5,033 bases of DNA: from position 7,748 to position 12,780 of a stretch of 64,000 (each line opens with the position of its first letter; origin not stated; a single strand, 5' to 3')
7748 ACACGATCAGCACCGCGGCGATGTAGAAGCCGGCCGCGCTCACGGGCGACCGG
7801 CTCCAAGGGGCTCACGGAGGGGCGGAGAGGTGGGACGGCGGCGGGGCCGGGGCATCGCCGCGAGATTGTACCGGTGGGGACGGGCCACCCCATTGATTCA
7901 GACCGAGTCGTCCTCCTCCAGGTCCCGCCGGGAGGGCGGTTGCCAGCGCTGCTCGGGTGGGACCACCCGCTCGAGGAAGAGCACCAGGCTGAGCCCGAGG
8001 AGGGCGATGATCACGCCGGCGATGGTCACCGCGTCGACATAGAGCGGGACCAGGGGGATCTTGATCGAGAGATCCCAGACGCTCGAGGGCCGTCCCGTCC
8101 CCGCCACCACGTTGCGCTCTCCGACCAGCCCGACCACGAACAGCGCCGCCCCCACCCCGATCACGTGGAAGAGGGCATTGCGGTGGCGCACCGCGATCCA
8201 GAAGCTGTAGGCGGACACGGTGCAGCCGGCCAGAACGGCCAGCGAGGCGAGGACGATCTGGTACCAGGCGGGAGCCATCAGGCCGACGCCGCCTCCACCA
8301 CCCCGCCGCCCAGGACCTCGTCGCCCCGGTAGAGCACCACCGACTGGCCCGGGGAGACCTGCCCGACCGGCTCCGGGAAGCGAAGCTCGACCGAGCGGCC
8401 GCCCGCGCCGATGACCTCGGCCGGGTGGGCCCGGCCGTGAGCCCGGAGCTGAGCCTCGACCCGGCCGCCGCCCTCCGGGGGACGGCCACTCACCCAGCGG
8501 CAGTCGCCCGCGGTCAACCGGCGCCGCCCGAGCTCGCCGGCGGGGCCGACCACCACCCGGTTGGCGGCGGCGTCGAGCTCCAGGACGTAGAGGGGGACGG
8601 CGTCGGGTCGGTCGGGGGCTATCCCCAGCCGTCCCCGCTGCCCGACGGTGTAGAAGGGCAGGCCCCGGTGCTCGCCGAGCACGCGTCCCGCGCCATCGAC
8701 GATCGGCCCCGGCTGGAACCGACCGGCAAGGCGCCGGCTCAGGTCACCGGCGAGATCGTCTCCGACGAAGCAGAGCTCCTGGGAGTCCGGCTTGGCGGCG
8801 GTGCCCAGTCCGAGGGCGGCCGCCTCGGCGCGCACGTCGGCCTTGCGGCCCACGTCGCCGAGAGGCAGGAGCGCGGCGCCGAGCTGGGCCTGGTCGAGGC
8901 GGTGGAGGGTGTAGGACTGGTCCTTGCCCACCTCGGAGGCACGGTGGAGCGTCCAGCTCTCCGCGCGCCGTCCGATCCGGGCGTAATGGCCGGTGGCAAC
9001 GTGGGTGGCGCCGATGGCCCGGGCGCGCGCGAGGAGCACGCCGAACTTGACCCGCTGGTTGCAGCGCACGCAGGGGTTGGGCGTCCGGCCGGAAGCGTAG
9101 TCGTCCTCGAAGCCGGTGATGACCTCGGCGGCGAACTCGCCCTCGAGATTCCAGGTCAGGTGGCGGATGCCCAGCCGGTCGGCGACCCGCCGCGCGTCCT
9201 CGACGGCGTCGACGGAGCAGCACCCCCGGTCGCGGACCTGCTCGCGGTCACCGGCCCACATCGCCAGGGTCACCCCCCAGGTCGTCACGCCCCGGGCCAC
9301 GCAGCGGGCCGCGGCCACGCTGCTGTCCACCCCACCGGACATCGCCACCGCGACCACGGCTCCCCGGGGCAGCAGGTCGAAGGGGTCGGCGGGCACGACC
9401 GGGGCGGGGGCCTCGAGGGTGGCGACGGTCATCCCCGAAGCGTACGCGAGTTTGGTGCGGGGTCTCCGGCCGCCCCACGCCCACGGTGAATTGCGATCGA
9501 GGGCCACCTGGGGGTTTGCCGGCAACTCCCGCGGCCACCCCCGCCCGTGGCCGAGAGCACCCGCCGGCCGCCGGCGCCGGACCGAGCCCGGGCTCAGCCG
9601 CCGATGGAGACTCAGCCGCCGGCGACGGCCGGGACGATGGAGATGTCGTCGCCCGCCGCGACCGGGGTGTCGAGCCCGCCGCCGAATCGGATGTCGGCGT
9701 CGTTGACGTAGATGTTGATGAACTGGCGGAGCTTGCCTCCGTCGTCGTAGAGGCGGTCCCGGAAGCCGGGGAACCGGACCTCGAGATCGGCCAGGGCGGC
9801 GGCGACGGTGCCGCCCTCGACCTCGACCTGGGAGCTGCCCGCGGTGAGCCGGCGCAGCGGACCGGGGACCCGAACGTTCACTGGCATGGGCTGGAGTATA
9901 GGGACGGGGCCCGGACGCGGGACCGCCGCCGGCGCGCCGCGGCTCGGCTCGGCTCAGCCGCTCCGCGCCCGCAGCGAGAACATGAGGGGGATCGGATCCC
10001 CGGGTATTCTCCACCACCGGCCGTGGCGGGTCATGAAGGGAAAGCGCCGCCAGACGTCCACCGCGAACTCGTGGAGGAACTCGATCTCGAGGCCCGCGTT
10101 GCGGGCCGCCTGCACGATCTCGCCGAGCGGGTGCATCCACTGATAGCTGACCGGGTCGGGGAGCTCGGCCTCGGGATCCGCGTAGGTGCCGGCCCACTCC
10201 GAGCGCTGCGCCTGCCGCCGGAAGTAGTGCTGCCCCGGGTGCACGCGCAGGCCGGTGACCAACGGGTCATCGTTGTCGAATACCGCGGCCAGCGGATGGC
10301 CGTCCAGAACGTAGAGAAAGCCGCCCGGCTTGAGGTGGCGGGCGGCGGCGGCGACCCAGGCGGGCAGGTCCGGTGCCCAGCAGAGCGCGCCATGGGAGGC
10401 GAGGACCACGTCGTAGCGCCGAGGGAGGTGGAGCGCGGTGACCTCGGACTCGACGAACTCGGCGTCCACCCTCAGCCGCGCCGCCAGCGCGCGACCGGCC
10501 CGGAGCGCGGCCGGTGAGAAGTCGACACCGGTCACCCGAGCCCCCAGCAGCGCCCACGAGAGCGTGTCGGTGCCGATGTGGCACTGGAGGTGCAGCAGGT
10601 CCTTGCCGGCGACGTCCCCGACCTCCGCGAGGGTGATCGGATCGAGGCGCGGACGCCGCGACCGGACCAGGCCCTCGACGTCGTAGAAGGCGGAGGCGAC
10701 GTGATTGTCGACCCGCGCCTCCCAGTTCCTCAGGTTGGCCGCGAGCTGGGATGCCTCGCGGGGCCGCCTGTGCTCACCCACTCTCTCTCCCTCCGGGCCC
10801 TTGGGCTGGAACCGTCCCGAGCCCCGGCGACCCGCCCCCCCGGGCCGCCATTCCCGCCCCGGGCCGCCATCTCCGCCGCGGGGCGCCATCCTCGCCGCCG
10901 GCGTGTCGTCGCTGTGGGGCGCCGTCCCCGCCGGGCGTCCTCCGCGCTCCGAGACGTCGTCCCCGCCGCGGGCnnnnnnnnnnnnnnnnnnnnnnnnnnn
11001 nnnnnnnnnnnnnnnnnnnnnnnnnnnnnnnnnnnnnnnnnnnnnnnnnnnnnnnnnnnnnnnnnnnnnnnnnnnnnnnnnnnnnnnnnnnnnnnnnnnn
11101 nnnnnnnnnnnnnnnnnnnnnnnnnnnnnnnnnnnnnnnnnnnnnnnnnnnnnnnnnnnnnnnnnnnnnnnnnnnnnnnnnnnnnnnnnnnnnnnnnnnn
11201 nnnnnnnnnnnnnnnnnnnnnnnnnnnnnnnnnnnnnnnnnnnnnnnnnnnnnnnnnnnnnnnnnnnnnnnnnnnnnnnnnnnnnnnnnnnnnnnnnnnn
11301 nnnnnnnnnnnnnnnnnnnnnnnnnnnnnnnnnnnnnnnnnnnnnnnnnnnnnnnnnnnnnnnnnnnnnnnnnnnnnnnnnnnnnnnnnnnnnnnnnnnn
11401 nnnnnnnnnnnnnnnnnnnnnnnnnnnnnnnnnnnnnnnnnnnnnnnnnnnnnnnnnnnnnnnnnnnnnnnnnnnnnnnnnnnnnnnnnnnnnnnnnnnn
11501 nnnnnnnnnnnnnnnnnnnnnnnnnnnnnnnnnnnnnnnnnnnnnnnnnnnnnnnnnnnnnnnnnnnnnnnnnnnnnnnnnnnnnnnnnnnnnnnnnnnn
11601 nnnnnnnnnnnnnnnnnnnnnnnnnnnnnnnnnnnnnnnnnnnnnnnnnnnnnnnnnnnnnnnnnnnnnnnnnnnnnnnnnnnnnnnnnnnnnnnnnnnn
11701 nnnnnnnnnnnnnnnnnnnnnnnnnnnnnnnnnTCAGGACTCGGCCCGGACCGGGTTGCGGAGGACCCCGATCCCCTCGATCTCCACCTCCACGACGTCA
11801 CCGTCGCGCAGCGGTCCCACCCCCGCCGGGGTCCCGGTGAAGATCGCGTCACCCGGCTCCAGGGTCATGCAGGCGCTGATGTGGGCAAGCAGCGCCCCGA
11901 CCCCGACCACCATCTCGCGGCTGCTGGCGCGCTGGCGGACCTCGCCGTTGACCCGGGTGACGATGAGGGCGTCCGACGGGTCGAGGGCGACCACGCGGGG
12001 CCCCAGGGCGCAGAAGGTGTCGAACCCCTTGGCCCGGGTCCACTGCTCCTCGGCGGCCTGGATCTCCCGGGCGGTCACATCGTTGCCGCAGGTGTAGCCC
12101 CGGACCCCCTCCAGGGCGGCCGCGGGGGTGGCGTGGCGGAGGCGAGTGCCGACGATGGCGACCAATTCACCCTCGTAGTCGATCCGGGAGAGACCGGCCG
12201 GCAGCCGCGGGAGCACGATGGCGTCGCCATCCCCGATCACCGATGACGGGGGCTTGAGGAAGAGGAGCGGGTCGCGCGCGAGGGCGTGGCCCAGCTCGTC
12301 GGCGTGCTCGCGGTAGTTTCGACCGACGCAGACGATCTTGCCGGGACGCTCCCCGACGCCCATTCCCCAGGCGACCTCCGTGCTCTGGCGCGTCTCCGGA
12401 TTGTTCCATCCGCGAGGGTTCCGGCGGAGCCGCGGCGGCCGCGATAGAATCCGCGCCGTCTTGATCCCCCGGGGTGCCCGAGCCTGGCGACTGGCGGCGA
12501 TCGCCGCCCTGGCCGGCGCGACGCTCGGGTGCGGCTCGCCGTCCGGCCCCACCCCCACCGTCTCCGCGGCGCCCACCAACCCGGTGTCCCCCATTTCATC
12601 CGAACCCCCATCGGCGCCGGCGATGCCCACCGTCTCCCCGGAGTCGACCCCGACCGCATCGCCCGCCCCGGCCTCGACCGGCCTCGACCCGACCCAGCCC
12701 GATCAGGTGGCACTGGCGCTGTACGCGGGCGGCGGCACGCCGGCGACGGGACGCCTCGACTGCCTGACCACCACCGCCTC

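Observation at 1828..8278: Orphan nuoJKLMN-like membrane-arm module whose proton-channel residues appear to be replaced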

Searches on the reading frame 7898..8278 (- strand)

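Call 3: search_protein_families(library=pfam, proteins=[window:7898-8278:-], max_evalue=0.01)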
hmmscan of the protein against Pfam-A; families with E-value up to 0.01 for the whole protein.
window:7898-8278:- (126 aa): 1 family
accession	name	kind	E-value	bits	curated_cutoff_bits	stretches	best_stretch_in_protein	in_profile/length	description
PF11204.13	DUF2985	-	0.0094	16.4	22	0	16-45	35-65/78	Protein of unknown function (DUF2985)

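Call 4: search_protein_families(library=ncbifam, proteins=[window:7898-8278:-], max_evalue=0.01)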
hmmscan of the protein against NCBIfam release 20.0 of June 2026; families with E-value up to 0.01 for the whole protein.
window:7898-8278:- (126 aa): 0 families

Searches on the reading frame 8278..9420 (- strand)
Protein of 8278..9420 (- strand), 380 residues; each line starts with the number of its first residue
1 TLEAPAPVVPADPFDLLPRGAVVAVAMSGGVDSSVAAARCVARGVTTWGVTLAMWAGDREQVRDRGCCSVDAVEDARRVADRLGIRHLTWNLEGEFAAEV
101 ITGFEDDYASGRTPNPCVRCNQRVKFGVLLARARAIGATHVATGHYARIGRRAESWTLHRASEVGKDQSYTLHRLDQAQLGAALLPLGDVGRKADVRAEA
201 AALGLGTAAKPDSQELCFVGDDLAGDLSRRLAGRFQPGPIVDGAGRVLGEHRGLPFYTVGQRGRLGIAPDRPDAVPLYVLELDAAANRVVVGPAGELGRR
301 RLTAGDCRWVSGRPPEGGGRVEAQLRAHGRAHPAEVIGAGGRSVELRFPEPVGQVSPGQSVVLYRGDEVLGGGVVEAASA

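Call 58: search_protein_families(library=pfam, proteins=[window:8278-9420:-], max_evalue=0.001)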
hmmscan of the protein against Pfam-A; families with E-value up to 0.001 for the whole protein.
window:8278-9420:- (380 aa): 3 families
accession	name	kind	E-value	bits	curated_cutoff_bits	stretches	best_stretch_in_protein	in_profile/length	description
PF03054.22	tRNA_Me_trans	-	3.7e-62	210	20.6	1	23-220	3-201/202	tRNA methyl transferase HUP domain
PF20258.4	tRNA_Me_trans_C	-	1e-15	58.2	20.6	1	300-375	2-77/77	Aminomethyltransferase beta-barrel domain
PF20259.3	tRNA_Me_trans_M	-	5.6e-14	51.9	27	1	235-292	10-65/66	tRNA methyl transferase PRC-barrel domain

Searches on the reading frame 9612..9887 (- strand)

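Call 58: search_protein_families(library=pfam, proteins=[window:9612-9887:-], max_evalue=0.001)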
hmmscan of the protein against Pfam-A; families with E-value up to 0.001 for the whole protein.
window:9612-9887:- (91 aa): 1 family
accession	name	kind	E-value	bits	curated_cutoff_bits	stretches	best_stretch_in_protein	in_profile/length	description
PF02597.26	ThiS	-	1.7e-16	61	22.5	1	5-91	1-76/76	ThiS family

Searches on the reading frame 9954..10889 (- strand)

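Call 58: search_protein_families(library=pfam, proteins=[window:9954-10889:-], max_evalue=0.001)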
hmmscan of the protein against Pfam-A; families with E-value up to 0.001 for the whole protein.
window:9954-10889:- (311 aa): 5 families
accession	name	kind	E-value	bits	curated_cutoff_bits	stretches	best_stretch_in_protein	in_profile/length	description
PF08242.18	Methyltransf_12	-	3.1e-14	53.9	30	1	99-192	1-98/98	Methyltransferase domain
PF13649.12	Methyltransf_25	-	4.8e-14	53.3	27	1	100-190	3-97/97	Methyltransferase domain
PF08241.18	Methyltransf_11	-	5.6e-13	49.8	21.2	1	101-194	3-95/95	Methyltransferase domain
PF13847.12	Methyltransf_31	-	4.1e-08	33.5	27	1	98-198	7-113/145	Methyltransferase domain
PF13489.12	Methyltransf_23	-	4.3e-08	33.5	27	1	92-269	20-161/164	Methyltransferase domain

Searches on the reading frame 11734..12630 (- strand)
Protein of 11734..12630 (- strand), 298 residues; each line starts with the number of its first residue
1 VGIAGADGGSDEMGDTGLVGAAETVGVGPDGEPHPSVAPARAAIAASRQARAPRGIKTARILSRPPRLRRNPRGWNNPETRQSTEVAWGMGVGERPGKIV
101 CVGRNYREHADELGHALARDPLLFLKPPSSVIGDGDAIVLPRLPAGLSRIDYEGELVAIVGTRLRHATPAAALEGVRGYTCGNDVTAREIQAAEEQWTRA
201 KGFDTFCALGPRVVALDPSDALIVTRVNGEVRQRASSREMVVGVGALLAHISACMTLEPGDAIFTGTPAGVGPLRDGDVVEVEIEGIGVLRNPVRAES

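Call 58: search_protein_families(library=pfam, proteins=[window:11734-12630:-], max_evalue=0.001)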
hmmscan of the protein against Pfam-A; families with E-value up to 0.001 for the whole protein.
window:11734-12630:- (298 aa): 1 family
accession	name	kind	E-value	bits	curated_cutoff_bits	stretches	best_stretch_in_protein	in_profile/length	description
PF01557.24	FAA_hydrolase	-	4.5e-65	219.7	23.9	1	98-295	1-214/214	Fumarylacetoacetate (FAA) hydrolase C-terminal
